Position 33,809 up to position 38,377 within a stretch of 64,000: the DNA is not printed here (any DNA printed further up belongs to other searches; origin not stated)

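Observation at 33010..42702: FtsK/TraB-type integrative element carries its own surface-display module: giant adhesin, sortase, pilin-like protein and sigma-like factor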

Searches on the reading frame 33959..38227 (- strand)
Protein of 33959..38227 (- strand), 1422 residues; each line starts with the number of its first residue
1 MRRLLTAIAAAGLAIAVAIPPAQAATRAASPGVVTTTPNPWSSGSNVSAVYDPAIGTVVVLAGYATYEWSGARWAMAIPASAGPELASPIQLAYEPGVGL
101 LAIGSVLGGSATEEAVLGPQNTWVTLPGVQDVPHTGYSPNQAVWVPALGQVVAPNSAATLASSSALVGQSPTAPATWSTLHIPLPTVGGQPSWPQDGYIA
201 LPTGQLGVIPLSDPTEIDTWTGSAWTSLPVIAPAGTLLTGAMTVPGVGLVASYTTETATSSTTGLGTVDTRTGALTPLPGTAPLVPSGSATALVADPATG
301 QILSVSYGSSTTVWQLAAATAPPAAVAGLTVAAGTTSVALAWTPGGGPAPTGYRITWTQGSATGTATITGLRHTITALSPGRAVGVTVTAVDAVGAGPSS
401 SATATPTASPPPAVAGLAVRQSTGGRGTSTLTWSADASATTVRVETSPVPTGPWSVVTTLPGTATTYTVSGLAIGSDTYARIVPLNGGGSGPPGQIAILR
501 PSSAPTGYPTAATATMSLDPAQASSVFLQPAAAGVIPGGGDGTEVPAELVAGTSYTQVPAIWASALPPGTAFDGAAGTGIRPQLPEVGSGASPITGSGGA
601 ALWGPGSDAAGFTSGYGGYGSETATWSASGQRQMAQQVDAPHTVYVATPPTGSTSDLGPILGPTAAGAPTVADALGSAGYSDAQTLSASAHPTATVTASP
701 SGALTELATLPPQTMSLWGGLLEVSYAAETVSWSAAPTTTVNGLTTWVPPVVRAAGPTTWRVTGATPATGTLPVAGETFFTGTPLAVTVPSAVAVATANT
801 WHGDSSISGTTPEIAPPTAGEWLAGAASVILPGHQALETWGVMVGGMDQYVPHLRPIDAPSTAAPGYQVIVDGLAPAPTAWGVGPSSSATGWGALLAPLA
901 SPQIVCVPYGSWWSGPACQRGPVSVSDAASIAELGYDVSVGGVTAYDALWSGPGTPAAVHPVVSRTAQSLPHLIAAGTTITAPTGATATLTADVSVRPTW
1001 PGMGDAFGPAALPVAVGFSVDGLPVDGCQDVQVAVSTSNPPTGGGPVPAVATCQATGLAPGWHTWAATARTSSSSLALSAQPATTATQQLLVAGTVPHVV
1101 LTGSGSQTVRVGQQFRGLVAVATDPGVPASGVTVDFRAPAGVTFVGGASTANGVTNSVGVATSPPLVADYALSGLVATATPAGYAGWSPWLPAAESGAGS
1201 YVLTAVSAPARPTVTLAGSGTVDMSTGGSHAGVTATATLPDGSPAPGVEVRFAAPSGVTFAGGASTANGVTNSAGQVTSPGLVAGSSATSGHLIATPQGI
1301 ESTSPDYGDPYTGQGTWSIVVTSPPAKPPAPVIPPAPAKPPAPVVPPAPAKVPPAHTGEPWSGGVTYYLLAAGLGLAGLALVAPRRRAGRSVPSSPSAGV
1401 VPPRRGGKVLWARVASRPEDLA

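Call 6: search_protein_families(library=pfam, proteins=[window:33959-38227:-], max_evalue=0.01)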
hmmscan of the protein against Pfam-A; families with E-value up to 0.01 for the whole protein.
window:33959-38227:- (1422 aa): 2 families
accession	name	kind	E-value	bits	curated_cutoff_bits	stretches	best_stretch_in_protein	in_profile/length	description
PF00041.27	fn3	-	9.4e-13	48.6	25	1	325-403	2-81/84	Fibronectin type III domain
PF11974.14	bMG3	-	0.0072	16.7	34.9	0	1235-1279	18-62/103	Bacterial alpha-2-macroglobulin MG3 domain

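Call 7: search_protein_families(library=ncbifam, proteins=[window:33959-38227:-], max_evalue=0.01)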
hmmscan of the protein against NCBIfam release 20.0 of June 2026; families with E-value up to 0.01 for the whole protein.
window:33959-38227:- (1422 aa): 0 families

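Call 41: search_protein_families(library=phrogs, proteins=[window:33959-38227:-], max_evalue=0.01)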
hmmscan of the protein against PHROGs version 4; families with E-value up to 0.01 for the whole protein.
window:33959-38227:- (1422 aa): 0 families

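Call 95: search_solved_structures(query=window:33959-38227:-, max_evalue=1)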
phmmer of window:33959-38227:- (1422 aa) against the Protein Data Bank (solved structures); distinct sequences matched with E-value up to 1: 15.
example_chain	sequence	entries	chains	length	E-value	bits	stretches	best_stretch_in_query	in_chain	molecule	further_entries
4u3h_A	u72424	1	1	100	2.5e-06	28.8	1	407-498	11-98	FN3con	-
4pbx_A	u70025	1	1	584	8.9e-06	27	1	306-501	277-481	Receptor-type tyrosine-protein phosphatase S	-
6tpv_A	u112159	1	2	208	0.00057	21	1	331-495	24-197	Receptor-type tyrosine-protein phosphatase F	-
4yfe_A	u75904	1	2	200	0.0023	19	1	330-422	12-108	Receptor-type tyrosine-protein phosphatase delta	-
3mpc_A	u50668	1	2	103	0.0047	17.9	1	410-488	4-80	Fn3-like protein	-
4yfd_A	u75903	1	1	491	0.007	17.4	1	316-422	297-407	Receptor-type tyrosine-protein phosphatase delta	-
4yfg_B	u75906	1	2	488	0.008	17.2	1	316-422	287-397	Receptor-type tyrosine-protein phosphatase delta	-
5j7k_A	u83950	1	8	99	0.009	17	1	333-400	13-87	FN3con-a-lys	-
4yh7_A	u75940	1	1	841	0.014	16.4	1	317-421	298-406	Receptor-type tyrosine-protein phosphatase delta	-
2dju_A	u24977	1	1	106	0.015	16.3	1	328-408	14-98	Receptor-type tyrosine-protein phosphatase F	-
1x4x_A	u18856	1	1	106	0.025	15.6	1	339-411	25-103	Fibronectin type-III domain containing protein 3a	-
2ck2_A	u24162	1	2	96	0.034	15.1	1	431-494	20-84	HUMAN FIBRONECTIN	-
6tpw_A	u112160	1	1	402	0.1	13.5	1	332-509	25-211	Receptor-type tyrosine-protein phosphatase F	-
5od4_A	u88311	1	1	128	0.12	13.3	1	340-440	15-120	Secreted in xylem 3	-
7t82_E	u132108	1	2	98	0.37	11.7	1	417-493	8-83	Centyrin S26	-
